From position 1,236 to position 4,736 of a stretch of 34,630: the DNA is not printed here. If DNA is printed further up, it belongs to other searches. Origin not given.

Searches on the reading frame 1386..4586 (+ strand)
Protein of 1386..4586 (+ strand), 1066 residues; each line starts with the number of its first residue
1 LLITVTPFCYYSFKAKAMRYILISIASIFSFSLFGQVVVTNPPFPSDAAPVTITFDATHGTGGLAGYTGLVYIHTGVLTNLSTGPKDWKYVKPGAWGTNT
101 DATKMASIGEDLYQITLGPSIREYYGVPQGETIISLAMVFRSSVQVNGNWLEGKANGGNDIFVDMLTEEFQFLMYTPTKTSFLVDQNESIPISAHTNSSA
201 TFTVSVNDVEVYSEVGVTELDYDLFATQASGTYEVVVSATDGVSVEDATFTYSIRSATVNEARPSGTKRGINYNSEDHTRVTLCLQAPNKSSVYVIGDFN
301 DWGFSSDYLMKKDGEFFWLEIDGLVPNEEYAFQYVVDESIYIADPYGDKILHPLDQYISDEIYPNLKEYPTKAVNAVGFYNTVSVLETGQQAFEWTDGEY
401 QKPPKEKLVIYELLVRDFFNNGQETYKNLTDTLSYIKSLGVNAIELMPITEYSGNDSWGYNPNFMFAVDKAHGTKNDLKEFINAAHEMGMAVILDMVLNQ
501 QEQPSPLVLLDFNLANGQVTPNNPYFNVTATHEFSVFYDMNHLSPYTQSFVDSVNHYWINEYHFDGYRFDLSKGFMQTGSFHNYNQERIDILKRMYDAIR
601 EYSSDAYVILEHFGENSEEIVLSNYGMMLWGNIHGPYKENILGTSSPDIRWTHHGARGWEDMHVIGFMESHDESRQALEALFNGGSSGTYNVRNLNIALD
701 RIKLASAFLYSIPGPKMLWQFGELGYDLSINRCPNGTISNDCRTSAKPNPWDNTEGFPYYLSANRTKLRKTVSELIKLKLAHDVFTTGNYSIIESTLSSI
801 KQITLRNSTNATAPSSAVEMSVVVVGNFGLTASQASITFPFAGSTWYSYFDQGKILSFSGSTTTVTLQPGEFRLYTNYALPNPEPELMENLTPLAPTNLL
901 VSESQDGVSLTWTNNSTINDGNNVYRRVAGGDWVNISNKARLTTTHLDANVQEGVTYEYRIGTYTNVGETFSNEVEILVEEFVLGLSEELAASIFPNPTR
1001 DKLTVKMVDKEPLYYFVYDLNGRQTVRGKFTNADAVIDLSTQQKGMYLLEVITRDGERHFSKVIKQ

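Call 5: search_protein_families(library=pfam, proteins=[window:1386-4586:+], max_evalue=0.001)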
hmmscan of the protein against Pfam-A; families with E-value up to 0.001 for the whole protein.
window:1386-4586:+ (1066 aa): 4 families
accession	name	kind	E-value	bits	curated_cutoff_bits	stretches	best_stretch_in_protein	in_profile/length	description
PF00128.31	Alpha-amylase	-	1.1e-18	68.2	22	1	426-499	18-90/446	Alpha amylase, catalytic domain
PF18962.6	Por_Secre_tail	-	1e-09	39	27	1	994-1064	1-74/75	Secretion system C-terminal sorting domain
PF02922.24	CBM_48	-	4.3e-07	30.6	22.4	1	270-347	3-83/83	Carbohydrate-binding module 48 (Isoamylase N-terminal domain)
PF00150.24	Cellulase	-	0.00091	19.2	23.5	0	426-622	21-179/272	Cellulase (glycosyl hydrolase family 5)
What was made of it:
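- Checked: The flanks do carry a T9SS sorting domain (Por_Secre_tail on the 1386-4586 amylase, call 5).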
